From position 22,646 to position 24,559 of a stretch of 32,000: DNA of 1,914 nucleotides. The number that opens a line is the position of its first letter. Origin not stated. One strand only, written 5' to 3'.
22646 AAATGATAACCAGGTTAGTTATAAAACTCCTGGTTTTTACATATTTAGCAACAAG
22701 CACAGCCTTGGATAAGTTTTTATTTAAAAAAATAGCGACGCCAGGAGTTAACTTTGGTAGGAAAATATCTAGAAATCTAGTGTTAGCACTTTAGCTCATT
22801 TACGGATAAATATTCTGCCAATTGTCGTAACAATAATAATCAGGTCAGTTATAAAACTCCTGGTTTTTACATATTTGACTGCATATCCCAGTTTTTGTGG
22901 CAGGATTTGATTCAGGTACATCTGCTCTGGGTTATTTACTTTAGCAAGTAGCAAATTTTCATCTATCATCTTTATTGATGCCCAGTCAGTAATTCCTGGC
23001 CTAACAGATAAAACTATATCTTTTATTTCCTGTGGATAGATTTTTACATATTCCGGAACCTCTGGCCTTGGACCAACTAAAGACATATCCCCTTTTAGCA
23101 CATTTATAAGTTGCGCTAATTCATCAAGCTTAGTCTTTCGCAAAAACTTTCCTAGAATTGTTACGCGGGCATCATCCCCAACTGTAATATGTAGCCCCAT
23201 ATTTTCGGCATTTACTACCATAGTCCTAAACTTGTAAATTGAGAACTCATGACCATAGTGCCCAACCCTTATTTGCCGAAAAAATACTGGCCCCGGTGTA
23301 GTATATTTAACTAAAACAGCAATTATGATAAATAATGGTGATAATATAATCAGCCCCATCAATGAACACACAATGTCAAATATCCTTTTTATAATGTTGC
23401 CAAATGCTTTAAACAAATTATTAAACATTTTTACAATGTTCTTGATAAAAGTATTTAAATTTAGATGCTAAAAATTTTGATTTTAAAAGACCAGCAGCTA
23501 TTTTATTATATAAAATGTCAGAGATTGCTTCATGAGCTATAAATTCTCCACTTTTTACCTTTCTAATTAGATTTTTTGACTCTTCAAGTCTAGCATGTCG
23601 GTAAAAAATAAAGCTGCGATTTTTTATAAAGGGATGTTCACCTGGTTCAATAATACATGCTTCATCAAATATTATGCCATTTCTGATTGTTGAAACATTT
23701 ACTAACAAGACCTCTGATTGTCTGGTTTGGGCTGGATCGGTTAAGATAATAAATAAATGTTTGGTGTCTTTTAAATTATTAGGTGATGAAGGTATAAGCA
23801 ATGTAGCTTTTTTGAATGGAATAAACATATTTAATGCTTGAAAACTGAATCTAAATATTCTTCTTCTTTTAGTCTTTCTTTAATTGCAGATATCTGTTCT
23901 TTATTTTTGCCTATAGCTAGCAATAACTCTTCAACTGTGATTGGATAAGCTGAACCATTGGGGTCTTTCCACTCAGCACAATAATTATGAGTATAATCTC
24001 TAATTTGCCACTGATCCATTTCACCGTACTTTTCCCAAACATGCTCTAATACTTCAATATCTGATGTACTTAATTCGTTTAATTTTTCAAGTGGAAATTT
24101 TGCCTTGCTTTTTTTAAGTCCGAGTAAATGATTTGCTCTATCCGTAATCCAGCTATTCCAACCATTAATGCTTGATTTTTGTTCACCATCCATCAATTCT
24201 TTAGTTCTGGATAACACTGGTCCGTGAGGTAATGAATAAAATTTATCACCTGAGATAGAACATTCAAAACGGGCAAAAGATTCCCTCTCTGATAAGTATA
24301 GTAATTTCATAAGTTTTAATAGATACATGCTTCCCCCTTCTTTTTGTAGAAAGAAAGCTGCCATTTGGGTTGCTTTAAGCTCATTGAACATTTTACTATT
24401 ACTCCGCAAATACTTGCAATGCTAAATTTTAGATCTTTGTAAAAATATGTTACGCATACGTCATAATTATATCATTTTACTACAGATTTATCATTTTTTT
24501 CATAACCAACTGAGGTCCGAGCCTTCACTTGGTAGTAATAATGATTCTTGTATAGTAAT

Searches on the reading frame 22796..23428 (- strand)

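Call 67: search_protein_families(library=pfam, max_evalue=0.001, proteins=[window:22796-23428:-])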
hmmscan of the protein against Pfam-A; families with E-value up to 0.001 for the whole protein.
window:22796-23428:- (210 aa): 1 family
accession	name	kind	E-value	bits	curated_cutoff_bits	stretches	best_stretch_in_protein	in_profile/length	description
PF02397.22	Bac_transf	-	1.6e-62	210.7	27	1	14-207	1-178/179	Bacterial sugar transferase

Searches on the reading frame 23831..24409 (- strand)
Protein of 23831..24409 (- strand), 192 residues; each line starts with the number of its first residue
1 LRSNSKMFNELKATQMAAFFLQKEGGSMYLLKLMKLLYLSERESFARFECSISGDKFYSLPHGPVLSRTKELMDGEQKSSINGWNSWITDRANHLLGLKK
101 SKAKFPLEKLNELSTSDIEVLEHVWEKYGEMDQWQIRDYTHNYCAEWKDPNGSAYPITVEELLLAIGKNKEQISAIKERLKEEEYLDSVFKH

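Call 67: search_protein_families(library=pfam, max_evalue=0.001, proteins=[window:23831-24409:-])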
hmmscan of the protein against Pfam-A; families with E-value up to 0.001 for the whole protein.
window:23831-24409:- (192 aa): 1 family
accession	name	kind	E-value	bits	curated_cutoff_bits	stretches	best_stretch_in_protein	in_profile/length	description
PF13274.11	SocA_Panacea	-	7.4e-24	85.3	25.7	1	33-148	1-113/113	Antitoxin SocA-like, Panacea domain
